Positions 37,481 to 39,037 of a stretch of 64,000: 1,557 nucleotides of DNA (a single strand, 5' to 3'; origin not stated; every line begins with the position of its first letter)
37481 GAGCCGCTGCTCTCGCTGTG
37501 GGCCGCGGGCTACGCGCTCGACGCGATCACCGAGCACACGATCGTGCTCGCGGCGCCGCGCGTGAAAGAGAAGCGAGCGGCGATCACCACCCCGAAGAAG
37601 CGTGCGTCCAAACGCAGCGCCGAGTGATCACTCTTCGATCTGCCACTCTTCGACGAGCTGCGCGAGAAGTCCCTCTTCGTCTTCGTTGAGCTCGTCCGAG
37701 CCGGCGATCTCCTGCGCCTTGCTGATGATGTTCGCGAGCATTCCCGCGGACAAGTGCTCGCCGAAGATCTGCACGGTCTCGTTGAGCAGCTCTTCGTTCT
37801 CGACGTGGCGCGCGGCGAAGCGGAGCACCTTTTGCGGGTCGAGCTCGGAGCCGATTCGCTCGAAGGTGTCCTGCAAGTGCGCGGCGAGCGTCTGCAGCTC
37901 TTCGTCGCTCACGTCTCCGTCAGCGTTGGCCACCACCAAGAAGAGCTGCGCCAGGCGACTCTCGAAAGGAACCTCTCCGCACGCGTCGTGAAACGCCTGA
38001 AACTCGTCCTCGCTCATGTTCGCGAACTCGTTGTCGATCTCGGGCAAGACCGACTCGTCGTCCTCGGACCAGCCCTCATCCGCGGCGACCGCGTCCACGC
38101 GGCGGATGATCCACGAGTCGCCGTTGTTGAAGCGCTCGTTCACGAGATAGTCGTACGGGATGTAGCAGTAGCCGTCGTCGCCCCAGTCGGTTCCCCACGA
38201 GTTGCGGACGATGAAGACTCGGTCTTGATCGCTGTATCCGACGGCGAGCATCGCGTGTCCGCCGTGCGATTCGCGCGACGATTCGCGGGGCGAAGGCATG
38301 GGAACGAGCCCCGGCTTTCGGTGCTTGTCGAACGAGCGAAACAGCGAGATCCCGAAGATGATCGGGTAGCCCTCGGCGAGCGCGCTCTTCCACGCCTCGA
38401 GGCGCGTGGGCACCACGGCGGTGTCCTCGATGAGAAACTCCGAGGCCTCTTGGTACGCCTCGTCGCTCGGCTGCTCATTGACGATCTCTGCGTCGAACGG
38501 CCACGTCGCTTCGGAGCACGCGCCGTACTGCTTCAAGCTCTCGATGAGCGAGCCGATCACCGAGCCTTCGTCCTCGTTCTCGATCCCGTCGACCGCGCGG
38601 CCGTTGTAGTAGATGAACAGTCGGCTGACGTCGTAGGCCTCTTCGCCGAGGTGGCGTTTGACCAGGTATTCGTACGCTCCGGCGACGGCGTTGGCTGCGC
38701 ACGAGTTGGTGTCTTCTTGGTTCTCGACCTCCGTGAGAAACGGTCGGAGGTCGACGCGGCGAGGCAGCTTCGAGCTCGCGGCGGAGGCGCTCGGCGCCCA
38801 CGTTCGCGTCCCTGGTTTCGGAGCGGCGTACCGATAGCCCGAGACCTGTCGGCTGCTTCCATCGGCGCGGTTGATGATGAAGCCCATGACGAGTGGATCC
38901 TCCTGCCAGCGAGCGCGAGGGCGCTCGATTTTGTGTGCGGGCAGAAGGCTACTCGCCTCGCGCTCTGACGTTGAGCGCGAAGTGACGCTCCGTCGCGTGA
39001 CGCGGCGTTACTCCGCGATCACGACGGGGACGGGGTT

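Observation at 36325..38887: Stand-alone SWIM zinc-finger gene plus a 313-aa partner, convergent with a cytoplasmic papain-like peptidase-TerB fusion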

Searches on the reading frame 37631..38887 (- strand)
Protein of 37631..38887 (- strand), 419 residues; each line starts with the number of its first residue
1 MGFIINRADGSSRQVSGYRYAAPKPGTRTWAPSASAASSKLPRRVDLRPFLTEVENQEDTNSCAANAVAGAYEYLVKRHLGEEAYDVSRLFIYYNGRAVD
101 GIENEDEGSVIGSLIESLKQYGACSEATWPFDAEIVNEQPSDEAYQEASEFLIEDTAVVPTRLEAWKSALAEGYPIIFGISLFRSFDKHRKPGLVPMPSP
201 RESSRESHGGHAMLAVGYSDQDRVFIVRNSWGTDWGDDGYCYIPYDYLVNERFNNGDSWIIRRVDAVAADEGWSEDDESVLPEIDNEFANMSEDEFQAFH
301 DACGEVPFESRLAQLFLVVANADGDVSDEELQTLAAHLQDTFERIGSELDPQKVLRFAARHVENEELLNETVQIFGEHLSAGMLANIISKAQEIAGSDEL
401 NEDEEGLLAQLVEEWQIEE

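Call 10: search_protein_families(library=pfam, proteins=[window:37631-38887:-], max_evalue=0.1)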
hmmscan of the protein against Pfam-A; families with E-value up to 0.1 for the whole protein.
window:37631-38887:- (419 aa): 6 families
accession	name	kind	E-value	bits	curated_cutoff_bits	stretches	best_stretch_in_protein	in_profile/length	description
PF00112.29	Peptidase_C1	-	1.7e-15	58.1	20.7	1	41-243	1-202/220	Papain family cysteine protease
PF13529.12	Peptidase_C39_2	-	1.8e-05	25.8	24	1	145-231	71-143/143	Peptidase_C39 like family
PF05099.18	TerB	-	0.00011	22.9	24.4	1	312-413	4-104/118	Tellurite resistance protein TerB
PF07739.18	TipAS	-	0.0058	17.5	23.8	1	273-367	9-95/117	TipAS antibiotic-recognition domain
PF03051.21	Peptidase_C1_2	-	0.0096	15.2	22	1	204-248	354-402/438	Peptidase C1-like family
PF10025.14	DUF2267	-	0.09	13.5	29.8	0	29-85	58-108/122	Uncharacterized conserved protein (DUF2267)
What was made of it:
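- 37649..37954 (-): TerB-like C-terminal domain (residues 312-413). Pfam TerB E 1.1e-4, 22.9 bits against a cutoff of 24.4 (call 10).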

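Call 11: search_protein_families(library=ncbifam, proteins=[window:37631-38887:-], max_evalue=0.1)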
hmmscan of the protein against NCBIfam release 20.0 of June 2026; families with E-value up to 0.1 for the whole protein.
window:37631-38887:- (419 aa): 0 families

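Call 12: search_protein_families(library=padloc, proteins=[window:37631-38887:-], max_evalue=0.1)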
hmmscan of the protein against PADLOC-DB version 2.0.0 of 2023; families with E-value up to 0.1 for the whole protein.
window:37631-38887:- (419 aa): 0 families

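Call 15: find_homologous_proteins(query=window:37631-38887:-)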
Query window:37631-38887:- (419 aa): 2298 proteins with E <= 0.001 among 8000 candidates; the best 120 are listed.
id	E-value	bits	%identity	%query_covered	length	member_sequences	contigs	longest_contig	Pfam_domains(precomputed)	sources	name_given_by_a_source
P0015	2.1e-280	948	100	100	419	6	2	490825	PF00112.30,PF13529.14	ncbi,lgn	ncbi:MAG: C1 family peptidase [Polyangiales bacterium]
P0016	2.5e-249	845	88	100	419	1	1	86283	PF00112.30,PF13529.14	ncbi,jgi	jgi:uncharacterized tellurite resistance protein B-like protein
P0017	5.3e-249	844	88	100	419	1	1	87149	PF00112.30,PF13529.14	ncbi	-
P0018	7.4e-249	844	87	100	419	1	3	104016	PF00112.30,PF13529.14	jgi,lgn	jgi:C1A family cysteine protease/uncharacterized tellurite resistance protein B-like protein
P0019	4.0e-241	818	86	100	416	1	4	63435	PF00112.30,PF13529.14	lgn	-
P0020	7.1e-239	811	84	100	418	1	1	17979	PF00112.30,PF13529.14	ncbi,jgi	jgi:uncharacterized tellurite resistance protein B-like protein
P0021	1.9e-238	809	82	100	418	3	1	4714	PF05099.19,PF00112.30,PF13529.14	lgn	-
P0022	8.4e-232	787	80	100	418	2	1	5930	PF00112.30,PF13529.14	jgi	jgi:hypothetical protein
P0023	5.9e-231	785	88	93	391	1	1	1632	PF00112.30,PF13529.14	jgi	jgi:uncharacterized tellurite resistance protein B-like protein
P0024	1.4e-224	764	78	100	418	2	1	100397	PF00112.30,PF13529.14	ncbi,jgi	jgi:hypothetical protein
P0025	1.6e-222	757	78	100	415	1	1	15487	PF00112.30,PF13529.14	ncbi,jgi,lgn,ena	jgi:uncharacterized tellurite resistance protein B-like protein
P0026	9.1e-218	741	76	100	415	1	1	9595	PF00112.30,PF13529.14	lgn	-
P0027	6.3e-215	732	76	100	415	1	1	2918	PF00112.30,PF13529.14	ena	-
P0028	6.2e-213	725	75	100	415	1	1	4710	PF00112.30,PF13529.14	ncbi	-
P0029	2.4e-212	723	74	100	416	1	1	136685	PF00112.30,PF13529.14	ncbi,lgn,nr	ncbi:MAG: C1 family peptidase [Deltaproteobacteria bacterium]|nr:C1 family peptidase [Deltaproteobac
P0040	5.6e-170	584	60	100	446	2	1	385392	PF00112.30,PF13529.14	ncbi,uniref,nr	ncbi:C1 family peptidase [Vitiosangium sp. GDMCC 1.1324]|uniref:C1 family peptidase n=1 Tax=Vitiosan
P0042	8.5e-169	580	62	99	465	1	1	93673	PF05099.19,PF00112.30,PF13529.14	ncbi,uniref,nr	ncbi:C1 family peptidase [Polyangium sp. 6x1]|uniref:C1 family peptidase n=1 Tax=Polyangium sp. 6x1 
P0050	1.4e-166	573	61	99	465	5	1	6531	PF05099.19,PF00112.30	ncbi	-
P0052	2.0e-165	569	60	99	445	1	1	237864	PF05099.19,PF00112.30,PF13529.14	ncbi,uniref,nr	ncbi:C1 family peptidase [Polyangium sp. y55x31]|uniref:C1 family peptidase n=1 Tax=Polyangium sp. y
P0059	2.0e-164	566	60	99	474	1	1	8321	PF05099.19,PF00112.30,PF13529.14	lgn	-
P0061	4.1e-164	565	60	99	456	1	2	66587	PF05099.19,PF00112.30,PF13529.14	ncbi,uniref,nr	ncbi:C1 family peptidase [Polyangium jinanense]|uniref:TerB family tellurite resistance protein n=1 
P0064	1.6e-163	563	60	99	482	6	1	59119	PF05099.19,PF00112.30,PF13529.14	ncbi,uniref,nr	ncbi:C1 family peptidase [Polyangium sorediatum]|uniref:C1 family peptidase n=1 Tax=Polyangium sored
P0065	1.9e-163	562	60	100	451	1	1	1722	PF05099.19,PF00112.30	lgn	-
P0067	3.4e-163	562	58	100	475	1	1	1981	PF05099.19,PF00112.30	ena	-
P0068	3.8e-163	561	60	100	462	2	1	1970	PF05099.19,PF00112.30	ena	-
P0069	3.9e-163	561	61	100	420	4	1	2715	PF05099.19,PF00112.30,PF13529.14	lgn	-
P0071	1.4e-162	559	55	100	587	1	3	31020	PF05099.19,PF00112.30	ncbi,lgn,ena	-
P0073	8.0e-162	557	60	99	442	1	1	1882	PF05099.19,PF00112.30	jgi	jgi:uncharacterized tellurite resistance protein B-like protein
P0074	8.8e-162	557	62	99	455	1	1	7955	PF05099.19,PF00112.30,PF13529.14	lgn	-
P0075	1.3e-161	556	60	99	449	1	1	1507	PF05099.19,PF00112.30,PF13529.14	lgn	-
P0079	3.5e-161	555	60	99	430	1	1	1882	PF05099.19,PF00112.30,PF13529.14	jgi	jgi:uncharacterized tellurite resistance protein B-like protein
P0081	7.2e-161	554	60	99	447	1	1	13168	PF05099.19,PF00112.30,PF13529.14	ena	-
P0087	4.0e-160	551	59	99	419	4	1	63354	PF05099.19,PF00112.30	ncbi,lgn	-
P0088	9.1e-160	550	59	100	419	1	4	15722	PF05099.19,PF00112.30,PF13529.14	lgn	-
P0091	1.4e-159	550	58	99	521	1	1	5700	PF05099.19,PF00112.30,PF13529.14,PF02724.20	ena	-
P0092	2.0e-159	549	58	99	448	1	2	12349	PF05099.19,PF00112.30,PF13529.14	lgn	-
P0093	3.4e-159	548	58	99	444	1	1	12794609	PF05099.19,PF00112.30,PF13529.14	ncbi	-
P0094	4.0e-159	548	58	100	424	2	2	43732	PF00112.30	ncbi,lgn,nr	ncbi:MAG: peptidase C1 [Leptospiraceae bacterium]|nr:hypothetical protein [Leptospiraceae bacterium]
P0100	1.3e-158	546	59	99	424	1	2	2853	PF05099.19,PF00112.30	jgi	jgi:hypothetical protein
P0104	2.1e-157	542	58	99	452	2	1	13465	PF05099.19,PF00112.30,PF13529.14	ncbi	ncbi:MAG: C1 family peptidase [Polyangiaceae bacterium]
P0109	7.6e-157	541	58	99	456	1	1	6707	PF05099.19,PF00112.30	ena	-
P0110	1.0e-156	540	58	99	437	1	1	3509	PF05099.19,PF00112.30,PF13529.14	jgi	-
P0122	6.2e-155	534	58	99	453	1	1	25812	PF05099.19,PF00112.30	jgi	jgi:uncharacterized tellurite resistance protein B-like protein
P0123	6.6e-155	534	57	99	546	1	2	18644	PF05099.19,PF00112.30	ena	-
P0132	5.2e-153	528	57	99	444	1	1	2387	PF05099.19,PF00112.30,PF13529.14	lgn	-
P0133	6.5e-153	528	57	99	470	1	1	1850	PF05099.19,PF00112.30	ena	-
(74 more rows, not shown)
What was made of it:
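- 37649..37954 (-): PF05099 is recorded for many full-length homologues (call 15).
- On TerB (PF05099): Homologues at 55-82% identity carry PF05099 in precomputed annotation (call 15).
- Checked: TerB gives 22.9 bits, just under the 24.4 cutoff (call 10), but many close homologues carry PF05099 (call 15).
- At least 120 homologue clusters, nearly all full-length, were listed (call 15).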

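Call 51: search_solved_structures(query=window:37631-38887:-, max_evalue=0.001, show_alignments=1)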
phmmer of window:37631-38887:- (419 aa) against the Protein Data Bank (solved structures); distinct sequences matched with E-value up to 0.001: 106 (the best 60 are shown).
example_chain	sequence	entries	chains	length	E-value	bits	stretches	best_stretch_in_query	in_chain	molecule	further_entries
3ois_A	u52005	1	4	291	1e-40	143.2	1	13-264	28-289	Cysteine protease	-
1fh0_A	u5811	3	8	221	1.1e-09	41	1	41-246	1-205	CATHEPSIN V | Cathepsin L2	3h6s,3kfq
7qgw_A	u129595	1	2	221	4.2e-09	39.1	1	41-246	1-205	Cathepsin L2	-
3f75_A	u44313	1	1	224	1.9e-08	36.9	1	38-244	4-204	Cathepsin L Protease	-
7q8l_AA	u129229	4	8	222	5.2e-08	35.5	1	41-246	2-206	Cathepsin L2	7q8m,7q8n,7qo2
7pk4_A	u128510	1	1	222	6.9e-08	35.1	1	41-246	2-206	Cathepsin L2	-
7q8g_AA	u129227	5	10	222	7e-08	35.1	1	41-246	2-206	Cathepsin L2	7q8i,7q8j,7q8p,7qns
7q8d_AA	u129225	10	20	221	7.4e-08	35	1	41-246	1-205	Cathepsin L2 | Human cathepsin V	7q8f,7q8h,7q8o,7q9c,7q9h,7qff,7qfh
1nb3_A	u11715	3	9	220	9.4e-08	34.6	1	50-243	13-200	Cathepsin H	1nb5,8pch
7q8k_AA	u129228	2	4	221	1e-07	34.6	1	41-246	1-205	Cathepsin L2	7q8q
3hwn_A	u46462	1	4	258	3.4e-07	32.8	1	17-244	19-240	Cathepsin L1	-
7w33_A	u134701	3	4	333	4.7e-07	32.3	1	17-244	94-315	Procathepsin L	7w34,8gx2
1cs8_A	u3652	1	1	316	5.3e-07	32.2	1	17-244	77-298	HUMAN PROCATHEPSIN L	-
5vpk_A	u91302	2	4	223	6.2e-07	31.9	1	41-243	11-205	Der f 1 variant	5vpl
3of8_A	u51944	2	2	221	6.6e-07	31.8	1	41-244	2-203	Cathepsin L1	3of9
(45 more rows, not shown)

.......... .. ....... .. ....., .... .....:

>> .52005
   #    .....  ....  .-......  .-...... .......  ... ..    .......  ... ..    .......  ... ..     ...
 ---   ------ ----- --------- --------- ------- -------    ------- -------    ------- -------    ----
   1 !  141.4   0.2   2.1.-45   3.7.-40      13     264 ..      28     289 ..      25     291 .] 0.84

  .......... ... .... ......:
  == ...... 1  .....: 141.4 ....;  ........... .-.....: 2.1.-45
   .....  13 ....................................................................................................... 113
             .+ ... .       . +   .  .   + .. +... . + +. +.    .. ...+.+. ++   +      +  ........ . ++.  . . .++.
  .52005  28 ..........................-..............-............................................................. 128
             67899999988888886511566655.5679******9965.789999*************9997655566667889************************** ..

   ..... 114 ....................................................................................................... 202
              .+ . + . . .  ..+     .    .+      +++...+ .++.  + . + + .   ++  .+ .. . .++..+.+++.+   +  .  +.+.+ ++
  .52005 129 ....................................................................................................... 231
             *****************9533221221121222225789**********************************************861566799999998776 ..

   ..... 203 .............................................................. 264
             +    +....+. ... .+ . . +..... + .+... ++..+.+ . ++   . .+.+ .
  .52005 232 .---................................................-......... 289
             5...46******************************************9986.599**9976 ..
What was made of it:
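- On Papain family C1A, xylellain type: The segment before the catalytic domain (residues 13-40) aligns to 3OIS (call 51).
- The domain matches 3OIS at E 1e-40, including the segment before the catalytic domain (query residues 13-40; call 51).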

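Call 53: find_encoding_contigs(protein=P0040, flank=5000, max_places=2)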
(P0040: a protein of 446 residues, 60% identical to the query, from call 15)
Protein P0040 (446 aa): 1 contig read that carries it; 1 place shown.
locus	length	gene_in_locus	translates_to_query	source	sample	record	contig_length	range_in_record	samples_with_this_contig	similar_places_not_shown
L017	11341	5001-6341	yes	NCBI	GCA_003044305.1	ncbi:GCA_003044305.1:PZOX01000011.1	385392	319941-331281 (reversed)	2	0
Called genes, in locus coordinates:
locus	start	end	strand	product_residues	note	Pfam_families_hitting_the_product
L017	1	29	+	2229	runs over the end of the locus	PF05922:Inhibitor_I9, PF00082:Peptidase_S8, PF08940:DUF1918 (faint), PF13750:Big_3_3 (faint), PF14041:Lipoprotein_21 (faint), PF17957:Big_7, PF17957:Big_7, PF17957:Big_7, +4 more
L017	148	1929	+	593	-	PF00144:Beta-lactamase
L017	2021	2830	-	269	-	PF13714:PEP_mutase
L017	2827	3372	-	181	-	PF02627:CMD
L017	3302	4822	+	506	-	PF00392:GntR, PF00155:Aminotran_1_2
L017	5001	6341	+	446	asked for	PF00112:Peptidase_C1, PF13529:Peptidase_C39_2 (weak)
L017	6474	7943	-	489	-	-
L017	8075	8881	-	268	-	PF00005:ABC_tran, PF02463:SMC_N (faint), PF13304:AAA_21 (faint)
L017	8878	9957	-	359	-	PF01032:FecCD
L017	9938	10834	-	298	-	PF01497:Peripla_BP_2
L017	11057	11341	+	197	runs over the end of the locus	-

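Call 54: find_encoding_contigs(protein=P0094, flank=5000, max_places=2)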
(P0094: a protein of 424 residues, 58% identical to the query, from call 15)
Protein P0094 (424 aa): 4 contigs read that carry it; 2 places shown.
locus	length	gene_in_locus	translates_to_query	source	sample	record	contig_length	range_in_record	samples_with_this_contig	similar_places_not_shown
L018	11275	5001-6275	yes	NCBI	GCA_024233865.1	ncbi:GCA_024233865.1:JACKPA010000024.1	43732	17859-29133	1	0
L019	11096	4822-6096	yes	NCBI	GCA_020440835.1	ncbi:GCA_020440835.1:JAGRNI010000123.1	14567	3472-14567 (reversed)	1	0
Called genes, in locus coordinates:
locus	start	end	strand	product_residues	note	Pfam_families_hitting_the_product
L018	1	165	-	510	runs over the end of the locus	PF14516:AAA_35 (weak), PF13173:AAA_14 (faint), PF13401:AAA_22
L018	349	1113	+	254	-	PF01209:Ubie_methyltran, PF03848:TehB (weak), PF05175:MTS (weak), PF13489:Methyltransf_23 (weak), PF13847:Methyltransf_31, PF08241:Methyltransf_11, PF08242:Methyltransf_12, PF13649:Methyltransf_25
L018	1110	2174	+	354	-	PF13191:AAA_16 (faint), PF00004:AAA (weak), PF07728:AAA_5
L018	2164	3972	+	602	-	PF13203:DUF2201_N, PF09967:DUF2201 (weak)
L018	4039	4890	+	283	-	-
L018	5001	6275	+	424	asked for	PF00112:Peptidase_C1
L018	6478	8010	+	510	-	PF13541:ChlI, PF00158:Sigma54_activat (weak), PF01078:Mg_chelatase, PF07728:AAA_5 (weak), PF00493:MCM (weak), PF13335:Mg_chelatase_C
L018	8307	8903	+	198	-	PF12644:DUF3782, PF07788:PDDEXK_10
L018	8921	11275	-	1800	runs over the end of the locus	PF00069:Pkinase, PF07714:PK_Tyr_Ser-Thr, PF13191:AAA_16, PF01590:GAF, PF13185:GAF_2, PF02518:HATPase_c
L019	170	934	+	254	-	PF01209:Ubie_methyltran, PF03848:TehB (weak), PF05175:MTS (weak), PF13489:Methyltransf_23 (weak), PF13847:Methyltransf_31, PF08241:Methyltransf_11, PF08242:Methyltransf_12, PF13649:Methyltransf_25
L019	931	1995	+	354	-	PF13191:AAA_16 (faint), PF20030:bpMoxR (weak), PF00004:AAA (weak), PF07728:AAA_5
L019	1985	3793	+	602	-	PF13203:DUF2201_N, PF09967:DUF2201 (weak)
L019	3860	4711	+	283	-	-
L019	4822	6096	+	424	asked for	PF00112:Peptidase_C1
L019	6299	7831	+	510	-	PF13541:ChlI, PF00158:Sigma54_activat (weak), PF01078:Mg_chelatase, PF07728:AAA_5 (weak), PF00493:MCM (weak), PF13335:Mg_chelatase_C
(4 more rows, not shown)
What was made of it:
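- Orthologues in Vitiosangium and Leptospiraceae sit in unrelated contexts (calls 53, 54).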

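Call 113: search_protein_families(library=phrogs, proteins=[window:37631-38887:-], max_evalue=0.01)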
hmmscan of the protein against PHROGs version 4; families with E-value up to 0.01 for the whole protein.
window:37631-38887:- (419 aa): 2 families
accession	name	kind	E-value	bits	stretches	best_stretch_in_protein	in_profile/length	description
phrog_16701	-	other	6.7e-13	49.6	1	53-248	39-216/234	peptidase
phrog_29753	-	unknown function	0.0039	17.4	1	208-240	119-150/374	-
